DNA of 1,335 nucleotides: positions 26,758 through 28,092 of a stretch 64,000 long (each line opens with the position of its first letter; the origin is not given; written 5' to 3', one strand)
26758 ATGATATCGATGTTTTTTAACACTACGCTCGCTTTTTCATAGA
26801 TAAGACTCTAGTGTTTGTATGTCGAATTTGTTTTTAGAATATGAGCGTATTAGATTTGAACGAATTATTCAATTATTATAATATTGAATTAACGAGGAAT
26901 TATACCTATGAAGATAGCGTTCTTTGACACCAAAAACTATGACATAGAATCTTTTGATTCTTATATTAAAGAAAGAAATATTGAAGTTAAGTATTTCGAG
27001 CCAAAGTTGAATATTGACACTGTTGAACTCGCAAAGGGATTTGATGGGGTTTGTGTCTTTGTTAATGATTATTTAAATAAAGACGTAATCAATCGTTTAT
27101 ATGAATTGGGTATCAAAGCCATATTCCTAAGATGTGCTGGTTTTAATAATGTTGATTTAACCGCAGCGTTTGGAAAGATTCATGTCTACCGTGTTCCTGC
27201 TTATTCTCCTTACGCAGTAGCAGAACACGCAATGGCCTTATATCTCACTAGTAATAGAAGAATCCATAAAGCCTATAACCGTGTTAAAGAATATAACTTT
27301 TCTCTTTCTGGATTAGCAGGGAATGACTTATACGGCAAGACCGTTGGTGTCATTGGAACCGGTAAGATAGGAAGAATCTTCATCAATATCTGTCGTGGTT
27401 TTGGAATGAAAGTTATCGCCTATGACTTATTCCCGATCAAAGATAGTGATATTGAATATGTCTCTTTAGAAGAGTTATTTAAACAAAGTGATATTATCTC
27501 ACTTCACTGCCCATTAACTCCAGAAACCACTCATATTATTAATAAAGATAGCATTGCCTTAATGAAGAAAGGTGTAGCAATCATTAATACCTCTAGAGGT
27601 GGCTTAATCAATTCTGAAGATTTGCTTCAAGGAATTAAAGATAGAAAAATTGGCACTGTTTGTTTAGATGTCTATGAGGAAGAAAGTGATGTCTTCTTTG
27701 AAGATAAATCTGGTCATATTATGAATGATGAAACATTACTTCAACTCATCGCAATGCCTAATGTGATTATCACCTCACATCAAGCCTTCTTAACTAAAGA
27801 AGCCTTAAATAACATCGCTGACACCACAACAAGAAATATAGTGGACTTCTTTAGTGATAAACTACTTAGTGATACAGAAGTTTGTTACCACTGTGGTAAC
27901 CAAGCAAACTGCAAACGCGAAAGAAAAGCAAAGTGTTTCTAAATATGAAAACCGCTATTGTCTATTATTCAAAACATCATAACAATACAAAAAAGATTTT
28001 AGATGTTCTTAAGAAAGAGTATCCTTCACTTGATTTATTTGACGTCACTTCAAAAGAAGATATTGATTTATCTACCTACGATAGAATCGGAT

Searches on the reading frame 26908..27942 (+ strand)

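Call 11: search_protein_families(library=pfam, proteins=[window:26908-27942:+], max_evalue=0.01)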
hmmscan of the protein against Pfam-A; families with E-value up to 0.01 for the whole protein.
window:26908-27942:+ (344 aa): 4 families
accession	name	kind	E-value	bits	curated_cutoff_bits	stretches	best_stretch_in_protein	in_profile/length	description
PF02826.25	2-Hacid_dh_C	-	3.7e-53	180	25.1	1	109-293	1-178/178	D-isomer specific 2-hydroxyacid dehydrogenase, NAD binding domain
PF00389.36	2-Hacid_dh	-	1.6e-27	96.2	24.6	1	4-318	2-127/134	D-isomer specific 2-hydroxyacid dehydrogenase, catalytic domain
PF22660.2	RS_preATP-grasp-like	-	0.0086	16.9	27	0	144-173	2-31/98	Ribonucleotide synthetase preATP-grasp domain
PF03446.21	NAD_binding_2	-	0.0095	16.4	21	0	145-249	1-113/161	NAD binding domain of 6-phosphogluconate dehydrogenase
